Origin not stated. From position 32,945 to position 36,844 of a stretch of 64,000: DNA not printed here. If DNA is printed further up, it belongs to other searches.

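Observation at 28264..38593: Envelope gene cluster built around a 1540-aa PA/M28-like::FtsX fusion, flanked by two giant polytopic membrane proteins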

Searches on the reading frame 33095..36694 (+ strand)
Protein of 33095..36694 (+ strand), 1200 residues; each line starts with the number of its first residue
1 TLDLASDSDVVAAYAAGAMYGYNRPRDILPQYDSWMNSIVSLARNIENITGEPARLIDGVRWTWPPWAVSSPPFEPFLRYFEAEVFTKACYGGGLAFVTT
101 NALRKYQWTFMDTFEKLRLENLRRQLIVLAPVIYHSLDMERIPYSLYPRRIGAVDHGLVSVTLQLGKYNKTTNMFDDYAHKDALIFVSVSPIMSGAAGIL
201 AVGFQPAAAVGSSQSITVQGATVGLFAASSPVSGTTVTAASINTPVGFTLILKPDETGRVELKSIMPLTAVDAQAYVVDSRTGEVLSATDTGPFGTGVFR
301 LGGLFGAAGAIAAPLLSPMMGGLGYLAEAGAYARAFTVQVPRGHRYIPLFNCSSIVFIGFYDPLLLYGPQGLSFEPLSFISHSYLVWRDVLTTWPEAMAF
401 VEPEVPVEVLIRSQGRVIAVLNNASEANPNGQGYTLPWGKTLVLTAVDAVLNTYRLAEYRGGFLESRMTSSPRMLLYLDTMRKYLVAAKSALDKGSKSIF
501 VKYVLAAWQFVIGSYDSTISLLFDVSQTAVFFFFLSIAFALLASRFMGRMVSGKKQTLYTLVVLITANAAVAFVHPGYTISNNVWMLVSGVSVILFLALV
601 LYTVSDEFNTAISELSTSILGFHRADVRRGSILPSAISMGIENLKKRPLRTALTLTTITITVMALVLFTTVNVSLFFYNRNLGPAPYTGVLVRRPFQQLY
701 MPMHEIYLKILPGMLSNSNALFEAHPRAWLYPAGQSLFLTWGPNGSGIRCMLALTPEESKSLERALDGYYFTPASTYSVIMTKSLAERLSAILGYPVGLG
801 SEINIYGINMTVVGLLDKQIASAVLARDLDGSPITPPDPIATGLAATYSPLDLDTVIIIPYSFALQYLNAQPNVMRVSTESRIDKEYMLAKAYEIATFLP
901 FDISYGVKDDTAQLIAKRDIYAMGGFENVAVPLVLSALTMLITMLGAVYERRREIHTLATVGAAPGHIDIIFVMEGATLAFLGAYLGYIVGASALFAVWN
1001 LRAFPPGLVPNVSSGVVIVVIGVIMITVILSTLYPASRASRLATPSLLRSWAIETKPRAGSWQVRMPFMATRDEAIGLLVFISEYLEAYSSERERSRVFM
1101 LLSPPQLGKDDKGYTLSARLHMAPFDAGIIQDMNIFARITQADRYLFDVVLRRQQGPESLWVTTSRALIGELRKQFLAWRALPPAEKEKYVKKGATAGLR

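Call 48: predict_structure(alignment_id=A3)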
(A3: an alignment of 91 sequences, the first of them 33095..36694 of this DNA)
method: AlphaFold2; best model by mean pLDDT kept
length: 1200 residues; sequences in the alignment: 91
mean_pLDDT: 84.3   pTM: 0.76
mean pLDDT of the five models: 84.3, 83.4, 80.8, 80.7, 79.7
residues with pLDDT >= 90: 530; 70-90: 531; 50-70: 67; < 50: 72
segments of 3 or more residues with pLDDT < 50: 197-199, 201-240, 303-319, 626-629, 1045-1050
pLDDT, mean of each block of 10 residues (from residue 1): 90 89 85 91 92 91 87 80 90 91 81 89 94 89 82 85 95 92 92 60 42 37 37 44 73 95 90 93 95 85 47 43 74 86 94 95 88 92 92 84 96 93 95 96 95 95 89 92 94 93 93 94 89 89 81 77 89 88 74 75 72 65 54 73 87 89 84 87 95 87 90 88 94 82 81 95 93 93 94 92 88 95 93 91 87 95 88 94 92 92 94 92 71 81 84 76 75 89 93 90 82 82 87 85 53 78 87 88 85 66 86 88 88 90 84 91 88 83 80 73
secondary structure, 60 per line:
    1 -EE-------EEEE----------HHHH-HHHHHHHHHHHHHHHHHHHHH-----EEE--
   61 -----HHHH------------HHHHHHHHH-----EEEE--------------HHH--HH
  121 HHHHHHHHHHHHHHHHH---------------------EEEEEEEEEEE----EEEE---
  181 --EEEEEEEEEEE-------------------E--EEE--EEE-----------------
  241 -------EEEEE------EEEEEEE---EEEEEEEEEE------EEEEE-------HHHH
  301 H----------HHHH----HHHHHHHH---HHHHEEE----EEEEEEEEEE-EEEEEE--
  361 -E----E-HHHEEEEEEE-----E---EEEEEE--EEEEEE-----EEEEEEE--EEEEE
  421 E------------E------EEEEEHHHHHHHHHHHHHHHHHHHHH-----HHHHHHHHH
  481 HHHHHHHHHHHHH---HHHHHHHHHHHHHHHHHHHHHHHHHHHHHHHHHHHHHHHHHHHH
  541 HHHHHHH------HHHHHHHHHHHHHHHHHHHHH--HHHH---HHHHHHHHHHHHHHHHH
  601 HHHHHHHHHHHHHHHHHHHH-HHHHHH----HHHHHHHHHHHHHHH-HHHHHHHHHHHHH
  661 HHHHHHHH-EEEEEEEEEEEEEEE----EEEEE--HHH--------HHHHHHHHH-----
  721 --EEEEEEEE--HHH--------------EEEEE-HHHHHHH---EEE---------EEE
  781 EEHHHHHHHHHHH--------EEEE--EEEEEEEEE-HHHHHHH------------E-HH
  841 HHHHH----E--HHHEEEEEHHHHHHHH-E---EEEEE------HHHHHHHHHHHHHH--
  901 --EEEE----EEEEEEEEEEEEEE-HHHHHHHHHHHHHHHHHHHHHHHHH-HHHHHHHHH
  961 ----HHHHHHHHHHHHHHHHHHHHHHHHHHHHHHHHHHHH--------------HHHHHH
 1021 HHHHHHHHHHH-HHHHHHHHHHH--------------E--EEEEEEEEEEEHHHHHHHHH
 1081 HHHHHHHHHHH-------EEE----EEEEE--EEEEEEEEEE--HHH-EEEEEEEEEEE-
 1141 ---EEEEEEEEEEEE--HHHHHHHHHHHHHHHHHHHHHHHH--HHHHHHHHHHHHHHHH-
elements in order (helices of 4 or more, strands of 3 or more residues): E11-14 H25-28 H30-50 E56-58 H66-69 H82-90 E96-99 H119-137 E159-169 E174-177 E183-193 E216-218 E221-223 E248-252 E259-265 E269-278 E285-289 H297-301 H312-315 H320-327 H331-334 E335-337 E342-351 E353-358 E372-378 E388-393 E396-401 E407-413 E416-421 E441-445 H446-466 H472-493 H497-547 H554-574 H577-580 H584-620 H622-627 H632-646 H648-668 E670-684 E689-693 H707-715 E723-730 E750-754 H756-762 E766-768 E778-782 H783-793 E802-805 E808-816 H818-824 H839-845 E856-860 H861-868 E874-878 H885-898 E903-906 E911-924 H926-950 H952-960 H965-1000 H1015-1031 H1033-1043 E1061-1071 H1072-1091 E1099-1101 E1106-1110 E1113-1122 E1129-1139 E1144-1155 H1158-1181 H1184-1199

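Call 50: fold_search(model_id=the predicted structure, library=pdb)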
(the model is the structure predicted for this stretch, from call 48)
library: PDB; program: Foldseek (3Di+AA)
matches with E <= 10: 856; with E <= 0.001: 31
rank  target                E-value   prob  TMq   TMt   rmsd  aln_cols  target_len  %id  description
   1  5xu1_M                1.1e-09  1.00  0.13  0.37  20.2       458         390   14  Structure of a non-canonical ABC transporter from Streptococcus pneumoniae R6 (released 2018-01-24)
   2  9rlc_E                6.5e-09  1.00  0.13  0.34  19.5       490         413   14  LolCDE complex with Lpp lipoprotein (released 2026-01-21)
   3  9rld_E                9.5e-09  1.00  0.13  0.33  20.1       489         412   14  LolCDE complex with Lpp lipoprotein (released 2026-01-21)
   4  9rld_C                1.1e-08  1.00  0.13  0.35  18.6       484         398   16  LolCDE complex with Lpp lipoprotein (released 2026-01-21)
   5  5lj7_B                1.1e-08  1.00  0.13  0.25  19.0       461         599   12  Structure of Aggregatibacter actinomycetemcomitans MacB bound to ATP (P21) (released 2017-11-15)
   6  5gko_A                1.1e-08  1.00  0.13  0.22  19.5       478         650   12  Crystal structure of tripartite-type ABC transporter, MacB from Acinetobacter baumannii (released 2017-11-15)
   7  9rli_E                1.7e-08  1.00  0.12  0.33  20.3       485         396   14  LolCDEdelta(235-252) complex with Pal lipoprotein (released 2026-01-21)
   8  7mdx_A                3.4e-08  1.00  0.13  0.36  17.7       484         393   16  LolCDE nucleotide-free (released 2021-08-11)
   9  5lil_B                3.9e-08  1.00  0.13  0.24  19.2       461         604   12  Structure of Aggregatibacter actinomycetemcomitans MacB bound to ATPyS (P21) (released 2017-11-15)
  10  5lil_A                8.2e-08  1.00  0.13  0.24  18.8       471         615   13  Structure of Aggregatibacter actinomycetemcomitans MacB bound to ATPyS (P21) (released 2017-11-15)
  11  5nik_J                1.0e-07  1.00  0.13  0.23  20.7       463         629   16  Structure of the MacAB-TolC ABC-type tripartite multidrug efflux pump (released 2017-05-24)
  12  9xro_E                1.0e-07  1.00  0.12  0.33  19.0       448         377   14  LolCDE in complex with SMT-738_3 (released 2026-03-18)
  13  7arh_E                1.0e-07  1.00  0.12  0.31  20.4       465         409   15  LolCDE in complex with lipoprotein (released 2021-04-07)
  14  9ge7_A                1.1e-07  1.00  0.13  0.18  28.5       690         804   14  Structure of E. coli YbbAP with bound ATP analogue (released 2025-05-28)
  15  5lj6                  1.9e-07  1.00  0.13  0.25  20.0       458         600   14  Structure of Aggregatibacter actinomycetemcomitans MacB bound to ATPyS (P6522) (released 2017-11-15)
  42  3nqn_B                2.7e-02  0.95  0.07  0.32  10.4       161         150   12  Crystal structure of a Protein with unknown function. (DR_2006) from DEINOCOCCUS RADIODURANS at 1.88 A resolution (released 2010-08-18)
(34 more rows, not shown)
